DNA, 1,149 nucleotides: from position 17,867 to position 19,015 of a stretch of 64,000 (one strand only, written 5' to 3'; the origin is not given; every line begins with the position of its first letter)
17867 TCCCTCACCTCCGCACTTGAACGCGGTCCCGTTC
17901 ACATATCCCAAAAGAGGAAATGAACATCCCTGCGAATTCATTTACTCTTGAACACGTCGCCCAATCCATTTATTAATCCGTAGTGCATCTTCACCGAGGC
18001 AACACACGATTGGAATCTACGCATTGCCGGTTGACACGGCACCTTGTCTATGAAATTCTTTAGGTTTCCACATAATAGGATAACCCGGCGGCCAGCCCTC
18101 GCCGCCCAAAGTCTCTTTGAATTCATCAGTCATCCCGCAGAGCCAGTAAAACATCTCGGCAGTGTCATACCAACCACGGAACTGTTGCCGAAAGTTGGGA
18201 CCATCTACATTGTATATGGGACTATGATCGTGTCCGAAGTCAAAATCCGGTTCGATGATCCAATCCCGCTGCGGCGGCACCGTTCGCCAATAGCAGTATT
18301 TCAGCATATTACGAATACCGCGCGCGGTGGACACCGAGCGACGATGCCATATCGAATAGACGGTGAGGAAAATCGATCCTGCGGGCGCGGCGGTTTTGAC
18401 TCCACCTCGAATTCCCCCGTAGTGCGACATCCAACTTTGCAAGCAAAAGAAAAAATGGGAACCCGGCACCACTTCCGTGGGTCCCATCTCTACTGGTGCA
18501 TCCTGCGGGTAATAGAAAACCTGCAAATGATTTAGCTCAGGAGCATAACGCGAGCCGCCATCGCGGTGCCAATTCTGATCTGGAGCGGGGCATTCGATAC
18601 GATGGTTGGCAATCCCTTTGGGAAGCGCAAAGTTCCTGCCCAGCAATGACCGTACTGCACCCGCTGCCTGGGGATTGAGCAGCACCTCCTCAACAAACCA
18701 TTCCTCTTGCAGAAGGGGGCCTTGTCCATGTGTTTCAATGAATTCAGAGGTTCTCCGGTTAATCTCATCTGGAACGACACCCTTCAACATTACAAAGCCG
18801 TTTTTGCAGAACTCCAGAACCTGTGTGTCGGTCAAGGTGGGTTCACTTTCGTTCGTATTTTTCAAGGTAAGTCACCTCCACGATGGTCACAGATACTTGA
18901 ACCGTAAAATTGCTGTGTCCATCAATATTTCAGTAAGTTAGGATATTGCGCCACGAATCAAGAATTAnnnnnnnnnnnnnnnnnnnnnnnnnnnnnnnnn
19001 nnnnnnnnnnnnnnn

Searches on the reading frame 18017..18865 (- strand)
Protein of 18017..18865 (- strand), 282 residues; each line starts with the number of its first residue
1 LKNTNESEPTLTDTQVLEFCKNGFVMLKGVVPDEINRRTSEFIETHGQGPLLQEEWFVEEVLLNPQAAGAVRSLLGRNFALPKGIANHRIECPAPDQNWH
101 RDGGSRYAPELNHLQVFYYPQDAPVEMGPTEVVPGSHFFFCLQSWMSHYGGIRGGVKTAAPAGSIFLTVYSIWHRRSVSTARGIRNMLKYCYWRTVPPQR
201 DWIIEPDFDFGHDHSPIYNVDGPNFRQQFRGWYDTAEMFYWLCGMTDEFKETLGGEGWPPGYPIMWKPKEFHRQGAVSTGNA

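Call 5: search_protein_families(library=pfam, proteins=[window:18017-18865:-], max_evalue=0.01)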
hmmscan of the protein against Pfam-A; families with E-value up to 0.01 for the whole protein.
window:18017-18865:- (282 aa): 1 family
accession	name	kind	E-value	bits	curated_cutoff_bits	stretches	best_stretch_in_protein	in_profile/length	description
PF05721.19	PhyH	-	1.7e-05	25.7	22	1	62-137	65-150/213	Phytanoyl-CoA dioxygenase (PhyH)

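Call 10: search_protein_families(library=ncbifam, proteins=[window:18017-18865:-], max_evalue=0.01)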
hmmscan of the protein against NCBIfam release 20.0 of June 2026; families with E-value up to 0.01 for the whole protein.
window:18017-18865:- (282 aa): 0 families
